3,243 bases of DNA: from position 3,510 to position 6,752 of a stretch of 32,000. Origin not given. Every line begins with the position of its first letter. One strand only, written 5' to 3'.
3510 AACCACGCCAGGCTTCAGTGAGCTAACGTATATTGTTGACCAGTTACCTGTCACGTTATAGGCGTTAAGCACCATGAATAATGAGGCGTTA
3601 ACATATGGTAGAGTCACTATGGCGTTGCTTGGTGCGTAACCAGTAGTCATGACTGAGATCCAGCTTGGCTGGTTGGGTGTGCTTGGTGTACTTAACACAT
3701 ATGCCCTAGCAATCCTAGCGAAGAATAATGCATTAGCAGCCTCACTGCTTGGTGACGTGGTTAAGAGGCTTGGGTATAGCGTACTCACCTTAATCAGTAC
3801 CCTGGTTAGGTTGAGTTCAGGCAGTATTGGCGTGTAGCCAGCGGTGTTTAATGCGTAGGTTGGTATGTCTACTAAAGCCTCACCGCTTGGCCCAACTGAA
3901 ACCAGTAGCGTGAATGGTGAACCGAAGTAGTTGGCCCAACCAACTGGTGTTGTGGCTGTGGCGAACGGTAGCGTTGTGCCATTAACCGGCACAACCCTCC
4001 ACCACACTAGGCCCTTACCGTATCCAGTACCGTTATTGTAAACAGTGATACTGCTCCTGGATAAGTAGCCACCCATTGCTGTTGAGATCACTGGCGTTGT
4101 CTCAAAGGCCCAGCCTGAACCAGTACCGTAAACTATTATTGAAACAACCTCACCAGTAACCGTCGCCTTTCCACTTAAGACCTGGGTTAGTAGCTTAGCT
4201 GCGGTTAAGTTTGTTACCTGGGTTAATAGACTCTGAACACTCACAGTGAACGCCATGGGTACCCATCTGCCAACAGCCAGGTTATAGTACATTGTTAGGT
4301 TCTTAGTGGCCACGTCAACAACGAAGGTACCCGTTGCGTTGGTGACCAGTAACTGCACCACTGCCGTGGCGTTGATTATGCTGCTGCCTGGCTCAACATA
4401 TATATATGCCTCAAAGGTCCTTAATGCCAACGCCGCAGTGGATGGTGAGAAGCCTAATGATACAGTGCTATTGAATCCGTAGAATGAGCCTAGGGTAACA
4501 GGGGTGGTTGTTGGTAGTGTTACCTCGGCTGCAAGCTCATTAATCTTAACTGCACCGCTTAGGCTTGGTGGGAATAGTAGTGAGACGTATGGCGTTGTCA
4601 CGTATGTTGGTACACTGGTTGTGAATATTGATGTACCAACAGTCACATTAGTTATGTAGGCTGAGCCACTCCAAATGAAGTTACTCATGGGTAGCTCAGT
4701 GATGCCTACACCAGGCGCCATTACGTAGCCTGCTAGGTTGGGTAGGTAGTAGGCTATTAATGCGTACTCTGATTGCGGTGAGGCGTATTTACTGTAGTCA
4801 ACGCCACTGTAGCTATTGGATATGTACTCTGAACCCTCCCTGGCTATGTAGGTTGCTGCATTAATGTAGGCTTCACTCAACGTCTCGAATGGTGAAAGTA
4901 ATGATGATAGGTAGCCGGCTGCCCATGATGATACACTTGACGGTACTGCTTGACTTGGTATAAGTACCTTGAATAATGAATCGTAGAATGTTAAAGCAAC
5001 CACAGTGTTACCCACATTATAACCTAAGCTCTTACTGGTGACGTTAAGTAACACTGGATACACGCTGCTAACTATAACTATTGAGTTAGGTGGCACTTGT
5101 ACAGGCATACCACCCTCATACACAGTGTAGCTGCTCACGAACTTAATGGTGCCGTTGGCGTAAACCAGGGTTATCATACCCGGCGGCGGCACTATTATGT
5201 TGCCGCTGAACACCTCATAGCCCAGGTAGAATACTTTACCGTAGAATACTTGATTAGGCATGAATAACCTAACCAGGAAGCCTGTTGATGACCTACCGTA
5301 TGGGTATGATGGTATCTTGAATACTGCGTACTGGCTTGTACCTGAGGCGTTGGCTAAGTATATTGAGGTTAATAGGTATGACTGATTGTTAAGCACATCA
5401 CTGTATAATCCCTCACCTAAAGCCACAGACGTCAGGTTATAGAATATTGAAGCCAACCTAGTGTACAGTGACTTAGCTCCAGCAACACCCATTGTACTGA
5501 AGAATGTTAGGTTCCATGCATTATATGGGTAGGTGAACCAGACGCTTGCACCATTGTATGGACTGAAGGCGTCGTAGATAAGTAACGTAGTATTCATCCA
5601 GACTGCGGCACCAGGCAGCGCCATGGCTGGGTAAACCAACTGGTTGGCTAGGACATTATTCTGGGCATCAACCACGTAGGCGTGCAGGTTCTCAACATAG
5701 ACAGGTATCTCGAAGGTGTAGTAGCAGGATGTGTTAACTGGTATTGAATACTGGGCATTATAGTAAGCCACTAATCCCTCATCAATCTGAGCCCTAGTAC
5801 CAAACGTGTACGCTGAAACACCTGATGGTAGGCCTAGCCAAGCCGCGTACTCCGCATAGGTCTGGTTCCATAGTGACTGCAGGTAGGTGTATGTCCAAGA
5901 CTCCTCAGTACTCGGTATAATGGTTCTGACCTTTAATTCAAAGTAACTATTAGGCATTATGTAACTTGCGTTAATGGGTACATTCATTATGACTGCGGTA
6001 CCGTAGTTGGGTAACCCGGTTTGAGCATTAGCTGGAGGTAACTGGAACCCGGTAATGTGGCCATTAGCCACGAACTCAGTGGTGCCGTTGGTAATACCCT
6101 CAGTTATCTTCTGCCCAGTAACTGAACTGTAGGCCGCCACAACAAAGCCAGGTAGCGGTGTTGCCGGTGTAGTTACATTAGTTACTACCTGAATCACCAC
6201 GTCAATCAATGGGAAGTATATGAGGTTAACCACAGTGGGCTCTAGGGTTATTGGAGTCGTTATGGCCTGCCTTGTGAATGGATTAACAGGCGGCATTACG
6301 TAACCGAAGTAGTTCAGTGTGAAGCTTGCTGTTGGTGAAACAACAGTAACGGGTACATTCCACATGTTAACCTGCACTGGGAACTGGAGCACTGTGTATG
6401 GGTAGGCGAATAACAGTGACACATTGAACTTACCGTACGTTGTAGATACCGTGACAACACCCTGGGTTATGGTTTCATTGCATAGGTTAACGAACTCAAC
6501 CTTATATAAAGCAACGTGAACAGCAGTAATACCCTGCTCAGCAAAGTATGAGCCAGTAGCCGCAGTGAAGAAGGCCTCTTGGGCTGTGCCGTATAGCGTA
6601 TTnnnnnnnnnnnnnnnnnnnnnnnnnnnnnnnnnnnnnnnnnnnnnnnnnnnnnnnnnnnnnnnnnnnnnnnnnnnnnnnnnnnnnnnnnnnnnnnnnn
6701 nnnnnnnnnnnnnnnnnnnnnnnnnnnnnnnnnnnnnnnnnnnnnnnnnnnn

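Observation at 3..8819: Extreme composition of the 2938-aa protein: charge-depleted, Cys-poor, sequon-dense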

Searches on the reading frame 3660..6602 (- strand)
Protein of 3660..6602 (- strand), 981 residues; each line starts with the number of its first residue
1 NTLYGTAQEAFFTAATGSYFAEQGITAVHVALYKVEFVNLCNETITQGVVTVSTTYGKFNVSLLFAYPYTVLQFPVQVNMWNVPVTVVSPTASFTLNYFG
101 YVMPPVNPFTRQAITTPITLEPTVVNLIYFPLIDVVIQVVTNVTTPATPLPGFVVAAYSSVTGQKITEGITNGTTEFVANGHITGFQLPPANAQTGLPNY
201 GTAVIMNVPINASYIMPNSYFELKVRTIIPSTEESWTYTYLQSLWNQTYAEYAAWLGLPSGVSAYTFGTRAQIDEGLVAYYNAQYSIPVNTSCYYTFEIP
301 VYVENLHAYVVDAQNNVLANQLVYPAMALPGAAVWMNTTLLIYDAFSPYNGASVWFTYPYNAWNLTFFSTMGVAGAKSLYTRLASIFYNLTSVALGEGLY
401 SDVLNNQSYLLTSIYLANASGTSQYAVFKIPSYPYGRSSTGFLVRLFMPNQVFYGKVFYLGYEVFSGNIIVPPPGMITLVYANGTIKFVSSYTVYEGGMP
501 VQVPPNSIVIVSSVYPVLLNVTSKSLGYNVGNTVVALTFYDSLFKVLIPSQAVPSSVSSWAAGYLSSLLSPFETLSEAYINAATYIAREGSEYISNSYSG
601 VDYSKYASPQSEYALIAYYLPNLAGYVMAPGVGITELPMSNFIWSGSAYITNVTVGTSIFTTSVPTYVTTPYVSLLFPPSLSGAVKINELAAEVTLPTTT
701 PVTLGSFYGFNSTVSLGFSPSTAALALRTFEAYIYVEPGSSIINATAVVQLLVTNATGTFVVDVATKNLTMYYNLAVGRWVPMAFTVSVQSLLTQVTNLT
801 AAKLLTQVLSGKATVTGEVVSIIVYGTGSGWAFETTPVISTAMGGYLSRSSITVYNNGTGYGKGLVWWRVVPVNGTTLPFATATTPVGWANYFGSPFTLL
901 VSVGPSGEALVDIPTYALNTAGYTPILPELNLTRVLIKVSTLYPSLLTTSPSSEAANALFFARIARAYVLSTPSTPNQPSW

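Call 72: predict_structure(alignment_id=A7)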
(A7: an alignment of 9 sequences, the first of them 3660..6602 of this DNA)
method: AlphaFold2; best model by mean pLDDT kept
length: 981 residues; sequences in the alignment: 9
mean_pLDDT: 53.9   pTM: 0.56
mean pLDDT of the five models: 53.9, 53.9, 53.2, 53.1, 52.4
residues with pLDDT >= 90: 94; 70-90: 209; 50-70: 167; < 50: 511
segments of 3 or more residues with pLDDT < 50: 1-28, 60-67, 82-86, 174-199, 325-334, 345-366, 396-405, 436-442, 541-565, 567-745, 752-758, 774-895, 917-962, 971-981
pLDDT, mean of each block of 10 residues (from residue 1): 33 37 44 83 84 66 47 60 53 88 92 88 84 90 70 91 90 43 30 41 87 89 92 87 81 69 73 80 91 86 85 83 48 57 47 33 46 67 59 49 50 68 80 53 68 74 73 90 87 84 92 78 63 64 34 38 46 40 32 24 25 34 32 30 27 25 26 26 30 31 28 31 33 41 49 45 54 46 43 36 32 27 27 24 30 37 34 32 29 48 66 57 27 27 27 26 55 32 25
secondary structure, 60 per line:
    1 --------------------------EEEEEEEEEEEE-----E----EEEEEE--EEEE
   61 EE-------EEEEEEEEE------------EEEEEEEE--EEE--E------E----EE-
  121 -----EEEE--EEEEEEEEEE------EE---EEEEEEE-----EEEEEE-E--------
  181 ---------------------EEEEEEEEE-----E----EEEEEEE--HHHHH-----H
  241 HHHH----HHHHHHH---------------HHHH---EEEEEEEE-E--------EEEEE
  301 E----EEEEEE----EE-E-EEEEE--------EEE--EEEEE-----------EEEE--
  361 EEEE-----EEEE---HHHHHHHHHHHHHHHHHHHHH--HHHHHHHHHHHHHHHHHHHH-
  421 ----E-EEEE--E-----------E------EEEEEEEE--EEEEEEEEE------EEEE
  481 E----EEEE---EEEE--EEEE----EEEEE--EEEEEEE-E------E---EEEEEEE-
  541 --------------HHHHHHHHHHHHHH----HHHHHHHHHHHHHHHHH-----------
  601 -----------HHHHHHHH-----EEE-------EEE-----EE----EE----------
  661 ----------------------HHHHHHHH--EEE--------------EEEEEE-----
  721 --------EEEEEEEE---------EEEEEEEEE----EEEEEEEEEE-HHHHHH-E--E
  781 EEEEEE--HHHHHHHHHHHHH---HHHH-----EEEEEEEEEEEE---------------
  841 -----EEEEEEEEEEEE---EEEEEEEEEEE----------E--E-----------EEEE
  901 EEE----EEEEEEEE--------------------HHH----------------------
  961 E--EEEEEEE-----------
elements in order (helices of 4 or more, strands of 3 or more residues): E27-38 E49-54 E57-62 E70-78 E91-98 E101-103 E126-129 E132-141 E153-159 E165-170 E202-210 E221-227 H230-234 H240-244 H249-255 H271-274 E278-285 E296-301 E306-311 E321-325 E334-336 E339-343 E355-358 E361-364 E370-373 H377-397 H400-419 E427-430 E452-459 E462-470 E477-481 E486-489 E493-496 E499-502 E507-511 E514-520 E533-539 H555-568 H573-589 H612-619 E625-627 E635-637 H683-690 E693-695 E710-715 E729-736 E746-754 E759-768 H770-775 E780-786 H789-801 H805-808 E814-825 E846-857 E861-871 E897-903 E908-915 E964-970

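Call 75: fold_search(model_id=the predicted structure, library=pdb)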
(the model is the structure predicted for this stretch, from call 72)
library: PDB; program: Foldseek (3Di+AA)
matches with E <= 10: 336; with E <= 0.001: 8
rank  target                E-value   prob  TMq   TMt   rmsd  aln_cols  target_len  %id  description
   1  6fwv_B                7.9e-08  1.00  0.10  0.16  14.4       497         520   11  The Bacillus anthracis TIE protein (released 2018-08-08)
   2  6fwv_A                1.1e-06  1.00  0.11  0.16  14.2       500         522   11  The Bacillus anthracis TIE protein (released 2018-08-08)
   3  2x9y                  5.1e-05  0.47  0.06  0.12  24.8       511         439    9  STRUCTURE OF THE PILUS BACKBONE (RRGB) FROM STREPTOCOCCUS PNEUMONIAE (released 2010-06-30)
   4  3rkp_B                1.3e-04  0.69  0.08  0.18  18.5       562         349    8  Crystal structure of BcpA*(D312A), the major pilin subunit of Bacillus cereus (released 2012-05-30)
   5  3rpk_A                2.0e-04  0.44  0.07  0.10  25.9       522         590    8  Structure of the Full-Length Major Pilin RrgB from Streptococcus pneumoniae (released 2011-06-15)
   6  3rkp_A                2.8e-04  0.69  0.08  0.19  18.9       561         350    8  Crystal structure of BcpA*(D312A), the major pilin subunit of Bacillus cereus (released 2012-05-30)
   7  2x9w                  3.9e-04  0.28  0.06  0.12  24.3       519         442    9  STRUCTURE OF THE PILUS BACKBONE (RRGB) FROM STREPTOCOCCUS PNEUMONIAE (released 2010-06-30)
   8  2x9x                  5.1e-04  0.23  0.06  0.11  25.5       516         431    9  STRUCTURE OF THE PILUS BACKBONE (RRGB) FROM STREPTOCOCCUS PNEUMONIAE (released 2010-06-30)
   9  3kpt_B                1.0e-03  0.41  0.09  0.19  19.3       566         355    7  Crystal structure of BcpA, the major pilin subunit of Bacillus cereus (released 2009-11-24)
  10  3kpt_A                1.2e-03  0.44  0.08  0.18  18.6       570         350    8  Crystal structure of BcpA, the major pilin subunit of Bacillus cereus (released 2009-11-24)
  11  3ufi                  3.9e-03  0.60  0.08  0.21  16.9       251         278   16  Crystal structure of a putative cell adhesion protein (BACOVA_04980) from Bacteroides ovatus ATCC 8483 at 2.18 A resolut (released 2011-12-14)
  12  4oq1                  3.9e-03  0.38  0.11  0.23  16.5       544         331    7  Structure of the Streptococcal ancillary pilin (released 2014-04-23)
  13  3pay_D                4.4e-03  0.51  0.09  0.19  14.6       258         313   11  Crystal structure of a putative adhesin (BACOVA_04077) from Bacteroides ovatus at 2.50 A resolution (released 2010-11-10)
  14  3pay_C                4.6e-03  0.51  0.09  0.19  14.2       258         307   10  Crystal structure of a putative adhesin (BACOVA_04077) from Bacteroides ovatus at 2.50 A resolution (released 2010-11-10)
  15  3pay_A                4.6e-03  0.47  0.08  0.18  14.2       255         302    9  Crystal structure of a putative adhesin (BACOVA_04077) from Bacteroides ovatus at 2.50 A resolution (released 2010-11-10)
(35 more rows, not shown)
